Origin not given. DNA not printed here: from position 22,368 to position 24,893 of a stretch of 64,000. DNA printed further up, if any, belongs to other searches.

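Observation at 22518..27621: TerB - P-loop ATPase - DEVH helicase operon matching the Shango anti-phage architecture, next to the replication origin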

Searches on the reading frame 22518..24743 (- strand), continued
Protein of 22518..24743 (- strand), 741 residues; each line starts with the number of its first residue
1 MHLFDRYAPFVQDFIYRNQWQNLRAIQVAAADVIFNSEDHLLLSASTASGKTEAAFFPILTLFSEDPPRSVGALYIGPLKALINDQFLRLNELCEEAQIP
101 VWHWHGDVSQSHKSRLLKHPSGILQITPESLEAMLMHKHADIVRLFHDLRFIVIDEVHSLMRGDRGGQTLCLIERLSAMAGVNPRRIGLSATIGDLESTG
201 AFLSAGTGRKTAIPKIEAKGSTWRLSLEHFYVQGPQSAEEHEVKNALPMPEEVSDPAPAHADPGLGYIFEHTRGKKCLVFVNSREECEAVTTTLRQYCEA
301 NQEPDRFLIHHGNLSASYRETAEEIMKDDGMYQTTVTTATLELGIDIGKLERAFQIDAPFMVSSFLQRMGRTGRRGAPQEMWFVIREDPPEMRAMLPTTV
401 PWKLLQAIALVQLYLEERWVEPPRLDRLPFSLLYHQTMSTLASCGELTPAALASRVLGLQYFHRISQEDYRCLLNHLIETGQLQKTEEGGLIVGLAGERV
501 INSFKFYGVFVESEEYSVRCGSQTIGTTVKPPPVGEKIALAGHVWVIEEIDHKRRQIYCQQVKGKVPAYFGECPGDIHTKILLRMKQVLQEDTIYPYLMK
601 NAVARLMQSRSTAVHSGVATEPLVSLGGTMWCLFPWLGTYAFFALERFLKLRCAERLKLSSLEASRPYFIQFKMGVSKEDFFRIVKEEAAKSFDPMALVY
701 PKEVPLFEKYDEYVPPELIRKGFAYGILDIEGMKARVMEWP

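Call 70: search_solved_structures(query=A4, max_evalue=0.00001, show_alignments=2)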
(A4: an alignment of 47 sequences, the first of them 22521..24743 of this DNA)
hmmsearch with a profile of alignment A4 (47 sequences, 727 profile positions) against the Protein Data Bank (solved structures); distinct sequences matched with E-value up to 0.00001: 214 (the best 60 are shown).
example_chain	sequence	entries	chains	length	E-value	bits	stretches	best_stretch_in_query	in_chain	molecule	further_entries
5v9x_A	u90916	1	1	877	4e-63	217.1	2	27-286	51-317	ATP-dependent DNA helicase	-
7lhl_A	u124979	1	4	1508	3.9e-62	213.8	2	27-286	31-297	ATP-dependent DNA helicase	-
6qv3_A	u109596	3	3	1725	3.1e-56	194.3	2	22-297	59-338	Pre-mRNA splicing helicase-like protein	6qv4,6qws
5m59_A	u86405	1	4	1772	3.5e-56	194.1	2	22-297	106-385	Pre-mRNA splicing helicase-like protein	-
6qdv_B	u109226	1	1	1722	3.8e-56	194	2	20-309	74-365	U5 small nuclear ribonucleoprotein 200 kDa helicase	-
4f92_B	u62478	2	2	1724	3.8e-56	194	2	20-309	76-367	U5 small nuclear ribonucleoprotein 200 kDa helicase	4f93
4f91_B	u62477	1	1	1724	3.8e-56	194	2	20-309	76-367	U5 small nuclear ribonucleoprotein 200 kDa helicase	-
5urj_A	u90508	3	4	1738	4e-56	194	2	20-309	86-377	U5 small nuclear ribonucleoprotein 200 kDa helicase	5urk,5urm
4kit_B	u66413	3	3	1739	4e-56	194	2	20-309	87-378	U5 small nuclear ribonucleoprotein 200 kDa helicase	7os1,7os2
6s8q_B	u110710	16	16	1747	4e-56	193.9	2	20-309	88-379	U5 small nuclear ribonucleoprotein 200 kDa helicase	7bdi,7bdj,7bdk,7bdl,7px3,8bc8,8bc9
6s9i_B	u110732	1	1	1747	6.4e-56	193.3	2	20-309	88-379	U5 small nuclear ribonucleoprotein 200 kDa helicase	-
7zpq_CA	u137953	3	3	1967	7.4e-56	193.1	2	22-293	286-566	SLH1 isoform 1 | RQC trigger complex helicase SLH1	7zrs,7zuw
6s8o_B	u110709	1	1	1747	7.4e-56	193.1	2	20-309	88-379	U5 small nuclear ribonucleoprotein 200 kDa helicase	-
3jcr_C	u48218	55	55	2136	8.4e-56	192.9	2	20-309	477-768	hBrr2 | U5 small nuclear ribonucleoprotein 200 kDa helicase | Brr2, U5 small nuclear ribonucleoprotein 200 kDa helicase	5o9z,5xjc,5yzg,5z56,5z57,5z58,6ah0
8alz_B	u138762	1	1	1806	4e-55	190.6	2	21-330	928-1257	Activating signal cointegrator 1 complex subunit 3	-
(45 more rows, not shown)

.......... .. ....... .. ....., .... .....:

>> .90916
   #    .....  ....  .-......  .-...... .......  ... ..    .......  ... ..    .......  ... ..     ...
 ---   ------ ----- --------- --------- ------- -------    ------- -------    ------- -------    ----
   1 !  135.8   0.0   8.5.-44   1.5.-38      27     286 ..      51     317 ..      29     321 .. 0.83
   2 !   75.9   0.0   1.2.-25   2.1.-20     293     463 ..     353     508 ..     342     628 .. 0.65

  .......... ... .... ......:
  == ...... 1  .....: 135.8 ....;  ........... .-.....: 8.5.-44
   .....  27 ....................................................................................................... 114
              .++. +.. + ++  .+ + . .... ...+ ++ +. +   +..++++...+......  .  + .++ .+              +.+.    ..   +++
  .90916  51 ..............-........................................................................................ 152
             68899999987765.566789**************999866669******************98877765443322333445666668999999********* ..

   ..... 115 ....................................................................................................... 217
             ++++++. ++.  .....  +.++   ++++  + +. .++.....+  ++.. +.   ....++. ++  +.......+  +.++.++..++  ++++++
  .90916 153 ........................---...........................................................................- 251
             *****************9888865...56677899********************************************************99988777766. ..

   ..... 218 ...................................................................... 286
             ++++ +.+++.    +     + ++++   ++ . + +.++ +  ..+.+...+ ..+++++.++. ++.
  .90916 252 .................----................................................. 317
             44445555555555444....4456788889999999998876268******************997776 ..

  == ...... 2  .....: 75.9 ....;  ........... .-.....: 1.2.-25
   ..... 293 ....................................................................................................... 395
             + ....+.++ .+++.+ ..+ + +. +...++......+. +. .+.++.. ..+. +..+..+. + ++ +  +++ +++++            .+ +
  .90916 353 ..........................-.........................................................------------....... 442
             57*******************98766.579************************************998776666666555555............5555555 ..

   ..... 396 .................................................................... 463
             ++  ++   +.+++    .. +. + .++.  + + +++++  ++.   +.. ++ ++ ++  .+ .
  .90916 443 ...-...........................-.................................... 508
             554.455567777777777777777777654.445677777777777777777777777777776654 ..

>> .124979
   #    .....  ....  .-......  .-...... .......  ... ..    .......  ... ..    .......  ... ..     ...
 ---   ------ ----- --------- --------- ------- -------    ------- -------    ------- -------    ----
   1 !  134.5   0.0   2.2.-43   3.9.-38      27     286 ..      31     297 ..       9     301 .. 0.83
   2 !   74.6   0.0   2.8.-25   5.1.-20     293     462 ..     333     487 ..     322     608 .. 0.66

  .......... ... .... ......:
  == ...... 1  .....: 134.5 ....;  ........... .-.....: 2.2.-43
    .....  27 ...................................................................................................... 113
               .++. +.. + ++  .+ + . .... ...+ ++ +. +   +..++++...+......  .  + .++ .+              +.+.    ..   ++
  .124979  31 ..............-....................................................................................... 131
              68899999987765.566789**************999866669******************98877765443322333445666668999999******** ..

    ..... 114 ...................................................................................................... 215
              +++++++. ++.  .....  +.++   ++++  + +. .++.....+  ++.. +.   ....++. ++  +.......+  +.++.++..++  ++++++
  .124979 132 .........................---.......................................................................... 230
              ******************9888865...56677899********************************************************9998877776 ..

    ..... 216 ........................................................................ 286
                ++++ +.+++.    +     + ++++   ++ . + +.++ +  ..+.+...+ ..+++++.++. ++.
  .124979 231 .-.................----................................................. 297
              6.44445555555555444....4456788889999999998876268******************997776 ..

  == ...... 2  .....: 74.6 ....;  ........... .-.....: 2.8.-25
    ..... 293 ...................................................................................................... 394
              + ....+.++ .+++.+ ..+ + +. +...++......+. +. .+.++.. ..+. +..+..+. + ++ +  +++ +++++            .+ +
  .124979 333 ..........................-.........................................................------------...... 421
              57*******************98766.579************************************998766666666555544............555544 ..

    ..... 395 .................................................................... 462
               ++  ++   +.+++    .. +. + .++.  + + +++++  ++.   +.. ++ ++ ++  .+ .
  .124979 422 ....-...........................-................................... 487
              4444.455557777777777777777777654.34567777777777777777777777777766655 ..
